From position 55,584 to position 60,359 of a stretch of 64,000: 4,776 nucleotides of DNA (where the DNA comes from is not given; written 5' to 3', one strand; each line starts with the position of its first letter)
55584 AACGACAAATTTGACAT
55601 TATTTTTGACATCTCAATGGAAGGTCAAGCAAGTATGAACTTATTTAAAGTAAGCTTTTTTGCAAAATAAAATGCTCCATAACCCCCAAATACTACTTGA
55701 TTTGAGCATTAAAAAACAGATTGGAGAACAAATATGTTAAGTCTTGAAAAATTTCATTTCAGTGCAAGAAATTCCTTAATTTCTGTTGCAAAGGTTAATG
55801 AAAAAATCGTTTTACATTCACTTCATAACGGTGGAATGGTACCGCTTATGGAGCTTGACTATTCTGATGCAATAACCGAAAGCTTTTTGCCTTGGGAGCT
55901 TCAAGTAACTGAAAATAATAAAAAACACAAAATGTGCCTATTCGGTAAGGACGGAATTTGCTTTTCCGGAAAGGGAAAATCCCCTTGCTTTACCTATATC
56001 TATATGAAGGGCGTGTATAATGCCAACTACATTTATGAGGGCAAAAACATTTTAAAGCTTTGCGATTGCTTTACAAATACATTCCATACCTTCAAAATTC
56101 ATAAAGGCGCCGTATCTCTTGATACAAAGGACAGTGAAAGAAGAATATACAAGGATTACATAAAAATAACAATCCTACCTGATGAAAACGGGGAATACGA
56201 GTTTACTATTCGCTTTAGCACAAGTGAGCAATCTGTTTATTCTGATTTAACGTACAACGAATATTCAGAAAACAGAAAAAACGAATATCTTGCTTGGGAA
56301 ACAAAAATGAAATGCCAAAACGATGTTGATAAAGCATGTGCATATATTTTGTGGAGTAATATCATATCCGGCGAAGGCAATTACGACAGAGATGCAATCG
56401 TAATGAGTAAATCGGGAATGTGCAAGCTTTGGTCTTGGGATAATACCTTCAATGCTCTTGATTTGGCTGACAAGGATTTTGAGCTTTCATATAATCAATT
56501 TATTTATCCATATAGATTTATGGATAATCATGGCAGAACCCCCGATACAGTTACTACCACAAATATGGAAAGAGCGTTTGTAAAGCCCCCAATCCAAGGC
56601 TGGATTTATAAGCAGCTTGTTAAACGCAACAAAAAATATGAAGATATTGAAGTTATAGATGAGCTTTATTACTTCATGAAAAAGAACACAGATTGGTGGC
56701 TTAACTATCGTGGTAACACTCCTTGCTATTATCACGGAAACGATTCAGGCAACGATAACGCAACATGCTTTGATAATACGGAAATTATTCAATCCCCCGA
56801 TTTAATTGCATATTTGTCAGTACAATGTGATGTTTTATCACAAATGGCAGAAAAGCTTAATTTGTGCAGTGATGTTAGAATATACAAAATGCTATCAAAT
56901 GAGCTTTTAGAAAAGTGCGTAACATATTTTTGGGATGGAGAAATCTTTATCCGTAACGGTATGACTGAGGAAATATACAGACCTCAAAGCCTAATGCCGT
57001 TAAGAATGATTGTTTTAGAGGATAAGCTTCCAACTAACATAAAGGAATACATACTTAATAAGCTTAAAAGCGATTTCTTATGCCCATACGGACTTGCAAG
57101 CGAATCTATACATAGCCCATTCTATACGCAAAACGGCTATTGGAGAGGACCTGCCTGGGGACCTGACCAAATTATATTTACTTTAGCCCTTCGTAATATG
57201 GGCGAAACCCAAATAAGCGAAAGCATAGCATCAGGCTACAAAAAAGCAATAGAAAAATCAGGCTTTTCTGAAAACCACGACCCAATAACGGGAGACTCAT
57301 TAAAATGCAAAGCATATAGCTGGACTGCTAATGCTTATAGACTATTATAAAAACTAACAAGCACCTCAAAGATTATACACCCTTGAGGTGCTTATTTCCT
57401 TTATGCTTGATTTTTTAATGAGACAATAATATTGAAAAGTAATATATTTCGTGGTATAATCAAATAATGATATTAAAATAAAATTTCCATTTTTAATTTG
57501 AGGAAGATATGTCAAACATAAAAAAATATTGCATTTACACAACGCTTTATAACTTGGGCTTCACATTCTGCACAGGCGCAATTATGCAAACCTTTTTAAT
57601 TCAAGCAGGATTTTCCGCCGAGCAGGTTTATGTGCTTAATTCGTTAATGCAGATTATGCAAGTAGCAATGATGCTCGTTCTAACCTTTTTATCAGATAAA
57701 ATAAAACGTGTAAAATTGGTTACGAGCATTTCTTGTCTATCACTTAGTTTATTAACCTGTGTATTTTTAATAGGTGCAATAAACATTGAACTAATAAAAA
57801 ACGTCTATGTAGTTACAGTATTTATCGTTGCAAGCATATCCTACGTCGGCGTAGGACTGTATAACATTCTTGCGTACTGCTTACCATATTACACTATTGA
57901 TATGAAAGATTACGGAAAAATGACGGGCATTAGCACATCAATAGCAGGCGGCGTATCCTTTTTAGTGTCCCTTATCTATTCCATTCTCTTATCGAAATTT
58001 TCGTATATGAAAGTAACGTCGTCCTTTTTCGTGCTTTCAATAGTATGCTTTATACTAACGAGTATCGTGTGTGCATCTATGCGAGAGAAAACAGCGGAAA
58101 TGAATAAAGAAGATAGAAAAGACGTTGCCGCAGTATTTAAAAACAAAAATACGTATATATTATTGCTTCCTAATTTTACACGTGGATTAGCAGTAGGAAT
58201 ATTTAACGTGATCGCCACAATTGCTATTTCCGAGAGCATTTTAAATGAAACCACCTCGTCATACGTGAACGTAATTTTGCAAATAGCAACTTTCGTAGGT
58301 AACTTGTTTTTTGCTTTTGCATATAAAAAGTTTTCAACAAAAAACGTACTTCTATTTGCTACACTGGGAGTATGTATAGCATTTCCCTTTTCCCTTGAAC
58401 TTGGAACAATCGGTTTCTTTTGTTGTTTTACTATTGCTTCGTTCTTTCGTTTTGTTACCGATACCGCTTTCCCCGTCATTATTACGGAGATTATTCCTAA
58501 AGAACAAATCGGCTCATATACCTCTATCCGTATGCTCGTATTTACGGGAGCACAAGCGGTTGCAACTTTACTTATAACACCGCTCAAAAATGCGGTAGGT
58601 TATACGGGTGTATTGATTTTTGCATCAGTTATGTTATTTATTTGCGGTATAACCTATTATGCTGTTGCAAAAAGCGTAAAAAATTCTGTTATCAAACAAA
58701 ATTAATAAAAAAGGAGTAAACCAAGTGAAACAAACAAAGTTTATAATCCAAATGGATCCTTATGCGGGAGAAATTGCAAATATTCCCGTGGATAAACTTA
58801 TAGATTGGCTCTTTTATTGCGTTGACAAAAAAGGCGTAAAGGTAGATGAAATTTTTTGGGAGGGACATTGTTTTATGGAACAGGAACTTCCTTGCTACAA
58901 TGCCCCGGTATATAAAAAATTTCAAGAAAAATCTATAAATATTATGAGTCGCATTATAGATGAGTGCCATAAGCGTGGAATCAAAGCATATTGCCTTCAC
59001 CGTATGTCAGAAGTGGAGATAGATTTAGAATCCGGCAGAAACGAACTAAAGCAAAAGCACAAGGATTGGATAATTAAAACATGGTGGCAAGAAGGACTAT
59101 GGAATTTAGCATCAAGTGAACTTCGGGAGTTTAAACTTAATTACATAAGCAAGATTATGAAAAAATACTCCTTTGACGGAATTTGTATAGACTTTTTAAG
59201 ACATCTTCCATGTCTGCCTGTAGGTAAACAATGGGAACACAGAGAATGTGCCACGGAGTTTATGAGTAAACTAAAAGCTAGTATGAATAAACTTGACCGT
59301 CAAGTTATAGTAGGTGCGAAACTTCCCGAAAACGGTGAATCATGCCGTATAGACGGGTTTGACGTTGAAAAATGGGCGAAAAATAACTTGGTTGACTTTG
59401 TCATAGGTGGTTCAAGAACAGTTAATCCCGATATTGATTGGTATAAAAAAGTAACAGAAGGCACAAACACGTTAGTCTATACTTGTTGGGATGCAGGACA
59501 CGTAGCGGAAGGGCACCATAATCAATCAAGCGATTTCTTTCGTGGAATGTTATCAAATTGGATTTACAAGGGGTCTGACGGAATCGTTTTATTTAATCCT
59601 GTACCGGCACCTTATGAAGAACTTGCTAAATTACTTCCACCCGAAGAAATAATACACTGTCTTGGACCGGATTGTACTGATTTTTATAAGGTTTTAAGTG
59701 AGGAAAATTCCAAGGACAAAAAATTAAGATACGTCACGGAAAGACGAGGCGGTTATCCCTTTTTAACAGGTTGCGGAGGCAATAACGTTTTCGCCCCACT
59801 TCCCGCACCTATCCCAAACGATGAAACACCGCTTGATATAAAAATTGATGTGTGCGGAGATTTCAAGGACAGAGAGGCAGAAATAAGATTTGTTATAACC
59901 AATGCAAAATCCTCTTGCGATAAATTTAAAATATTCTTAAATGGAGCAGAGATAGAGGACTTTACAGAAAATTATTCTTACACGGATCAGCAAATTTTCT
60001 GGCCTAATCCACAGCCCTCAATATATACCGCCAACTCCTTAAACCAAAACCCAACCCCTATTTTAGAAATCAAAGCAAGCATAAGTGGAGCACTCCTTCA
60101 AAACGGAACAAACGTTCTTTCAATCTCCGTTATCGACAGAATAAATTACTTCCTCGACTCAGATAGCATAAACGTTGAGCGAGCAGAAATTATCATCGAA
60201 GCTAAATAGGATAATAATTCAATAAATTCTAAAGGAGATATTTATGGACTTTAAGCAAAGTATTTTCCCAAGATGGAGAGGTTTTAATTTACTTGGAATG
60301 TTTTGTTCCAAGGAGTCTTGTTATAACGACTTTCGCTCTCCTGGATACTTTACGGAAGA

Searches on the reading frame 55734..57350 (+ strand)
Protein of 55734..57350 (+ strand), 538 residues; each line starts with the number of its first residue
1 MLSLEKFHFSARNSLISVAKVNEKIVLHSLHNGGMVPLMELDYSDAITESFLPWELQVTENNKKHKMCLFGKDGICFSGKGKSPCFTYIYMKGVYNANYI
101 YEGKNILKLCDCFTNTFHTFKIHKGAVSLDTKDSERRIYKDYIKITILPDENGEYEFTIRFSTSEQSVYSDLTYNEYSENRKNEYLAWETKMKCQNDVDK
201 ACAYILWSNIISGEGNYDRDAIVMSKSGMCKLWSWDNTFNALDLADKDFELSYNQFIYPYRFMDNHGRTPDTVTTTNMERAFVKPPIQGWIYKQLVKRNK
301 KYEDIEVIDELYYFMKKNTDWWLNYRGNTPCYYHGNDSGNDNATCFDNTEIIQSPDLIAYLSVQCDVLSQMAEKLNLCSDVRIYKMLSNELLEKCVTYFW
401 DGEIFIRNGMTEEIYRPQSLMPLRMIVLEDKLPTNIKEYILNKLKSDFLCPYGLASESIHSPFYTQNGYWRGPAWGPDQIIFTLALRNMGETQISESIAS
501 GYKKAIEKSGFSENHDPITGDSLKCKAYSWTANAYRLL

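Call 25: search_protein_families(library=pfam, proteins=[window:55734-57350:+])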
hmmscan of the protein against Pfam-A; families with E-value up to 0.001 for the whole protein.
window:55734-57350:+ (538 aa): 3 families
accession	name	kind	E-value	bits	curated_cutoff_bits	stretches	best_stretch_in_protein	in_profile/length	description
PF22422.2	MGH1-like_GH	-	1.6e-32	114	27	1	232-531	4-356/356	Mannosylglycerate hydrolase MGH1-like glycoside hydrolase domain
PF01204.24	Trehalase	-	0.0001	21.7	21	1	348-508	300-464/512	Trehalase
PF17167.11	Glyco_hydro_94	-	0.00011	21.5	27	1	301-410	150-254/420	Glycosyl hydrolase 94 superfamily, catalytic domain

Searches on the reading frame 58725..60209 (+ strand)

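Call 25: search_protein_families(library=pfam, proteins=[window:58725-60209:+])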
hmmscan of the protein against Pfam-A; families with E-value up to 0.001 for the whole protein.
window:58725-60209:+ (494 aa): 1 family
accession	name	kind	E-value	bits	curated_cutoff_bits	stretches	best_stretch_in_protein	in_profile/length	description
PF14871.12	GHL6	-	0.00055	20.6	35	0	57-155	29-130/132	Hypothetical glycosyl hydrolase 6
